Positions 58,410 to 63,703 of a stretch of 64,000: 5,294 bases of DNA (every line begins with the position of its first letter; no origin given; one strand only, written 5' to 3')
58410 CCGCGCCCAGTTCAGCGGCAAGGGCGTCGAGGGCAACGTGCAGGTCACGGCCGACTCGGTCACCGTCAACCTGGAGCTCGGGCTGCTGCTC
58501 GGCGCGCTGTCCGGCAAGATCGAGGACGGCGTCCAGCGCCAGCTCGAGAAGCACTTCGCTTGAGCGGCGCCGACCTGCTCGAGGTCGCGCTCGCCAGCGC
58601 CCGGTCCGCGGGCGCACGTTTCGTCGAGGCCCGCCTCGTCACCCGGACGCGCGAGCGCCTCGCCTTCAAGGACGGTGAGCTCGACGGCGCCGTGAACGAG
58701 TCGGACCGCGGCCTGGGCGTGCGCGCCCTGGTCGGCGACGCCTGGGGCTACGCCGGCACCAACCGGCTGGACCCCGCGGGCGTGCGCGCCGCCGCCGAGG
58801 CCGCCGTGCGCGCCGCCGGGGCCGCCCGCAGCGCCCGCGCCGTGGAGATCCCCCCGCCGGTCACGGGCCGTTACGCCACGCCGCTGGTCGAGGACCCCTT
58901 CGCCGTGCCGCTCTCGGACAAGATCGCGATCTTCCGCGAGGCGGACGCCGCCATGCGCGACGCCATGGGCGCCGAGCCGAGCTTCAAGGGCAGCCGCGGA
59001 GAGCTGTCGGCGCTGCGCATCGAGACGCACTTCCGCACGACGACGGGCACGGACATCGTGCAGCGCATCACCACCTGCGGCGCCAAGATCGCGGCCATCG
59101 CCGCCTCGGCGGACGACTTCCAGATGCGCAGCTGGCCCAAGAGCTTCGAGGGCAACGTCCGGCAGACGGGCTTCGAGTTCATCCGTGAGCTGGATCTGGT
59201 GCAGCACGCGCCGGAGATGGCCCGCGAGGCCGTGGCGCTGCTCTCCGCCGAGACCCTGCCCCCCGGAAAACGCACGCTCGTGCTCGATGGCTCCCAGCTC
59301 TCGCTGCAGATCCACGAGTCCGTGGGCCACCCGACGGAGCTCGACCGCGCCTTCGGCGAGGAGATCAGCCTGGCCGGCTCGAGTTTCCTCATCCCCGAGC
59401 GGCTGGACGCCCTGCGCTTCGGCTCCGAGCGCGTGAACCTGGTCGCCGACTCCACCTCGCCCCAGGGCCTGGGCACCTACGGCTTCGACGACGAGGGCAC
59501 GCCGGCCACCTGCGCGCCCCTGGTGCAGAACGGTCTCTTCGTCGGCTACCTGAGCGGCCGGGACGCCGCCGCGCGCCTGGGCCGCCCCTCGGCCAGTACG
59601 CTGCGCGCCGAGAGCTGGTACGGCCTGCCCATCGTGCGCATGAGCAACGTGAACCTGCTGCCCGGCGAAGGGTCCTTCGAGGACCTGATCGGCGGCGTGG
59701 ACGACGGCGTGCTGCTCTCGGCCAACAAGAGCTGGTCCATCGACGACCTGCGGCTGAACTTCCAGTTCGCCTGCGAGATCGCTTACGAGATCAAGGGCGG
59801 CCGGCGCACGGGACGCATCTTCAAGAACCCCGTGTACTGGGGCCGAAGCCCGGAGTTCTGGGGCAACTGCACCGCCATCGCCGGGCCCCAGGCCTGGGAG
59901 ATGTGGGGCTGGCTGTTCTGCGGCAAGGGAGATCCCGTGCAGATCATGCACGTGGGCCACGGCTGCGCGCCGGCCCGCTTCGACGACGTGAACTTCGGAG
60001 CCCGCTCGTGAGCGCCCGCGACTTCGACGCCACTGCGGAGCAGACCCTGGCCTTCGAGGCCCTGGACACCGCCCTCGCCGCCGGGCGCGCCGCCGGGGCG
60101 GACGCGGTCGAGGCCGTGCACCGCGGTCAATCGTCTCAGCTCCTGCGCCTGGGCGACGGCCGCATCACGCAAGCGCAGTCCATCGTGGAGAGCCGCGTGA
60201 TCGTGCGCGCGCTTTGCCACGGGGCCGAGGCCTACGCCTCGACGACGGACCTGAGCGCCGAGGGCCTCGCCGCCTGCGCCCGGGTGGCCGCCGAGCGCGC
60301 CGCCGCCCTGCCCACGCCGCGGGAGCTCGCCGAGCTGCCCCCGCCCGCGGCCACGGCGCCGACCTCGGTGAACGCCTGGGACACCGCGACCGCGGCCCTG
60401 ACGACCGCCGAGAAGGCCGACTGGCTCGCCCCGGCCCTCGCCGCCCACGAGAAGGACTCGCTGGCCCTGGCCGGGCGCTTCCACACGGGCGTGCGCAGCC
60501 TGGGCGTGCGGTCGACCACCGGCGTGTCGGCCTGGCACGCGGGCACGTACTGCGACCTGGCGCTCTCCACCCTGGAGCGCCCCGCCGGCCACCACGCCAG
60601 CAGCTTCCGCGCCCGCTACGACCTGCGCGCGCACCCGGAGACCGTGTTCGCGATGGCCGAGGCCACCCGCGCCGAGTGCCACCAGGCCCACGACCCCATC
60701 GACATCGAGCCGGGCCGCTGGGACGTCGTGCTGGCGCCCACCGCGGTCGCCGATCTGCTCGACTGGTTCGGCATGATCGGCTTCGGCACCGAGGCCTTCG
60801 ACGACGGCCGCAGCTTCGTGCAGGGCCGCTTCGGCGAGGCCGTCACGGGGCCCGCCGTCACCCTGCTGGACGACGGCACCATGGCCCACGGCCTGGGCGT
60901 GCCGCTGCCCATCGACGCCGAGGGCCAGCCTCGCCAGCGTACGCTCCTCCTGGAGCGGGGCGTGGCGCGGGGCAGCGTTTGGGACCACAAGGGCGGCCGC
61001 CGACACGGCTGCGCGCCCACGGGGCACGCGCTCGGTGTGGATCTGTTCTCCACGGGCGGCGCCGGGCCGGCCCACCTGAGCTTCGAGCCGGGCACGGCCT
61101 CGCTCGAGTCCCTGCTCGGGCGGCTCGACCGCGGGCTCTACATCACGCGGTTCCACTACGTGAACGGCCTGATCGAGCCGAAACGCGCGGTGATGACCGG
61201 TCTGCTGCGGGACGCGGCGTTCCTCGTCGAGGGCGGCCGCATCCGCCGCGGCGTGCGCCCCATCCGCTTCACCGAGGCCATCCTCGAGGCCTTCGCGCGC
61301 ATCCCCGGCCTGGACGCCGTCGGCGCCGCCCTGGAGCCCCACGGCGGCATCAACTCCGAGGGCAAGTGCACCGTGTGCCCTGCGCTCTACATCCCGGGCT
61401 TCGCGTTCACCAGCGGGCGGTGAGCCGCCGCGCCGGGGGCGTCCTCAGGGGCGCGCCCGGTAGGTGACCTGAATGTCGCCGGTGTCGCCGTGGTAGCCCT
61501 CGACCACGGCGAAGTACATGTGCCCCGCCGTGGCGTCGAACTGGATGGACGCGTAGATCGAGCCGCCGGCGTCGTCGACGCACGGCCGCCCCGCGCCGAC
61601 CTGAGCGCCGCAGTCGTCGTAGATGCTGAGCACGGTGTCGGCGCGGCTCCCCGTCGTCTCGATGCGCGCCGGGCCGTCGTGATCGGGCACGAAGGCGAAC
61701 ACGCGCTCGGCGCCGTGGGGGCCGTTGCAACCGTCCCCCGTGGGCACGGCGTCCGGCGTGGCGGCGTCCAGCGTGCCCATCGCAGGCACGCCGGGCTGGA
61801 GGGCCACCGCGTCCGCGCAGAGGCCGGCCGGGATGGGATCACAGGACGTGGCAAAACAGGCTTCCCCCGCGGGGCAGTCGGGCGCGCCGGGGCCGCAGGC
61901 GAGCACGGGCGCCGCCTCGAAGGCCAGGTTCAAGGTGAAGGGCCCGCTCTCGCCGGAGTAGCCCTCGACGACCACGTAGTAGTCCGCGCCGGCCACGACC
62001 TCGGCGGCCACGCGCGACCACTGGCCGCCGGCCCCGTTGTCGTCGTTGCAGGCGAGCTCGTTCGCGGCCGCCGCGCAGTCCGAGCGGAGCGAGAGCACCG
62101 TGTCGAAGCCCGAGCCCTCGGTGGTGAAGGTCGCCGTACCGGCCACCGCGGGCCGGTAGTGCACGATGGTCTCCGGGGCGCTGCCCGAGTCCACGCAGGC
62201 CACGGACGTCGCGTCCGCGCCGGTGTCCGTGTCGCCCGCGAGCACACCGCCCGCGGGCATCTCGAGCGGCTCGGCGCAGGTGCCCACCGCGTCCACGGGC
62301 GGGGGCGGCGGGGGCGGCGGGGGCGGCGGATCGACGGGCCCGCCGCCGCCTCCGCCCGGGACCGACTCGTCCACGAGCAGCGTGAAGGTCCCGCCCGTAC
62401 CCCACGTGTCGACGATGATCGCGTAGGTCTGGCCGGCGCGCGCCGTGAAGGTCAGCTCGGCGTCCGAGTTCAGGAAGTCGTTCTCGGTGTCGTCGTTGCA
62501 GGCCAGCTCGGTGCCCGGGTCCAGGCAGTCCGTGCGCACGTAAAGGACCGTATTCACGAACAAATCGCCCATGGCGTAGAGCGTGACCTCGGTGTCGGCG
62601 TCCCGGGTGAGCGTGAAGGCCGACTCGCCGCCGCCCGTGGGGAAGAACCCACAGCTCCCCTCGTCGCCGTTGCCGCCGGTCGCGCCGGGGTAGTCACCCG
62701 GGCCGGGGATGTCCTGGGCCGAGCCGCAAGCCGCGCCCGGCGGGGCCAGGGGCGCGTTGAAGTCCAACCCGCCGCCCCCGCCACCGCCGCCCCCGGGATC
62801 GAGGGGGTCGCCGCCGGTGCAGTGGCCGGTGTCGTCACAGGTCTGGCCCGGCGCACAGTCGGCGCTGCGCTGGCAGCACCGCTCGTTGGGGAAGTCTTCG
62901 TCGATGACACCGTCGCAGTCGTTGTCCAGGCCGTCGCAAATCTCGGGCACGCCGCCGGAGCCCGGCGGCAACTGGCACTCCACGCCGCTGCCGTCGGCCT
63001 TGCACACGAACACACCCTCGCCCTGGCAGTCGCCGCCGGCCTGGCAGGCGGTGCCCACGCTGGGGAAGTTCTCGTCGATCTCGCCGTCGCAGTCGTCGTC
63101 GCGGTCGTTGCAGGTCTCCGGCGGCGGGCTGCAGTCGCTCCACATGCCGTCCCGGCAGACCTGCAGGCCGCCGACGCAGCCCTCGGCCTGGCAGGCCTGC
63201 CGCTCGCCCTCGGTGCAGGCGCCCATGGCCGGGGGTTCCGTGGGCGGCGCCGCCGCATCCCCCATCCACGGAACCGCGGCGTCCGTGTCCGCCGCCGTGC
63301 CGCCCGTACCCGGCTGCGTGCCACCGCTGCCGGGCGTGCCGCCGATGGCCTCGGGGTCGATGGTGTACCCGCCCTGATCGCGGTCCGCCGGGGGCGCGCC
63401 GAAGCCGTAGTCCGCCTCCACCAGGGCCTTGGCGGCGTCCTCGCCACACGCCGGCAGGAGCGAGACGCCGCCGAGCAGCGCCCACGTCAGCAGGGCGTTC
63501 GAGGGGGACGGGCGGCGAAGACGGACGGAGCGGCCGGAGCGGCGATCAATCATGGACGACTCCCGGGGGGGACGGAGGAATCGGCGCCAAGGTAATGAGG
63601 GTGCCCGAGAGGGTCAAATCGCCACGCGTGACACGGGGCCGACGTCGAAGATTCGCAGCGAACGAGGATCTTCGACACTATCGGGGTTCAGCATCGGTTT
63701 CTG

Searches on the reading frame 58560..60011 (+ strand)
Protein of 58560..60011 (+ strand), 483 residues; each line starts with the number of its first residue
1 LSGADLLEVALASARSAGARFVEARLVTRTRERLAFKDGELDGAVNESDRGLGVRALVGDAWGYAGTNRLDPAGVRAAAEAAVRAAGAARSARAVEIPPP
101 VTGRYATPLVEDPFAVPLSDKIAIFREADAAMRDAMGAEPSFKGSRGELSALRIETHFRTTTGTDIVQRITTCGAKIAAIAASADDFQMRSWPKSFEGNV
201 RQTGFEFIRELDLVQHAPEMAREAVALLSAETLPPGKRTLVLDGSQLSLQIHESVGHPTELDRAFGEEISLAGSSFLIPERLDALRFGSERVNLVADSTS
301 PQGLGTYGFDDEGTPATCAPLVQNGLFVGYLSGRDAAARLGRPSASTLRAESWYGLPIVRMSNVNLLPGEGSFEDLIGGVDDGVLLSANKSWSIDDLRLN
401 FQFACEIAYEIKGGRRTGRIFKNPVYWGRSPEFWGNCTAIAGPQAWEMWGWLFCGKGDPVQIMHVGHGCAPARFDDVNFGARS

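Call 25: search_protein_families(library=pfam, proteins=[window:58560-60011:+], max_evalue=0.00001)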
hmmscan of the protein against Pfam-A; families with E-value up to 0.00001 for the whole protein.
window:58560-60011:+ (483 aa): 3 families
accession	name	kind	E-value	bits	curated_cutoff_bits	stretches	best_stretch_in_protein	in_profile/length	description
PF19289.4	PmbA_TldD_3rd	-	4.5e-28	98.3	22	1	236-476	2-215/220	PmbA/TldA metallopeptidase C-terminal domain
PF01523.21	PmbA_TldD_1st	-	2.8e-15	56.7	20.9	1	22-86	1-65/65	PmbA/TldA metallopeptidase domain 1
PF19290.4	PmbA_TldD_2nd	-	2.3e-08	34.9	20.9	1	112-227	2-108/109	PmbA/TldA metallopeptidase central domain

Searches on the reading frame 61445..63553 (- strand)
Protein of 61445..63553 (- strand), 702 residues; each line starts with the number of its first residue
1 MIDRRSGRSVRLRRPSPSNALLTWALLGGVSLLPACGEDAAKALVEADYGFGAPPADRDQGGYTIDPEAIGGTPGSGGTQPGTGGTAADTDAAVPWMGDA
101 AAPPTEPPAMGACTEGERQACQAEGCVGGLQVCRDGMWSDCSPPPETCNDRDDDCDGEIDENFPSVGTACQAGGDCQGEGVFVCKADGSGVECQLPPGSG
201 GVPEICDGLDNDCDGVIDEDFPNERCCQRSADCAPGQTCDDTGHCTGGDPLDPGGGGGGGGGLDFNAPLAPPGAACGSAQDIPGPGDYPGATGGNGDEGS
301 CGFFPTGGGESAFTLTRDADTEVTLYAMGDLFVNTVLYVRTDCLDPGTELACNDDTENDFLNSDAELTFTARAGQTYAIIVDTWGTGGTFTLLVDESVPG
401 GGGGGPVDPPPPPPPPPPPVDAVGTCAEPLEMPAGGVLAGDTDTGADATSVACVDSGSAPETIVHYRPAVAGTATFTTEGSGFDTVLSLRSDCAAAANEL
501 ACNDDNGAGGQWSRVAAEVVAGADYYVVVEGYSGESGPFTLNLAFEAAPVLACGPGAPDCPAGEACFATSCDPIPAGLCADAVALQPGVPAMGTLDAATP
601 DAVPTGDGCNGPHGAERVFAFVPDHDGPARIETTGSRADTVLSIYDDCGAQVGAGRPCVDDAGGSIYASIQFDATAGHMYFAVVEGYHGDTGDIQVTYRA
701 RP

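Call 25: search_protein_families(library=pfam, proteins=[window:61445-63553:-], max_evalue=0.00001)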
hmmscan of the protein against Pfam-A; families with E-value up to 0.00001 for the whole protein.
window:61445-63553:- (702 aa): 1 family
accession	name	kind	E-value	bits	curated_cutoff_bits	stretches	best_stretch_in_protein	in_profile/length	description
PF11617.13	Cu-binding_MopE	-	7e-06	26.6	27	1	201-219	12-30/30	Putative metal-binding motif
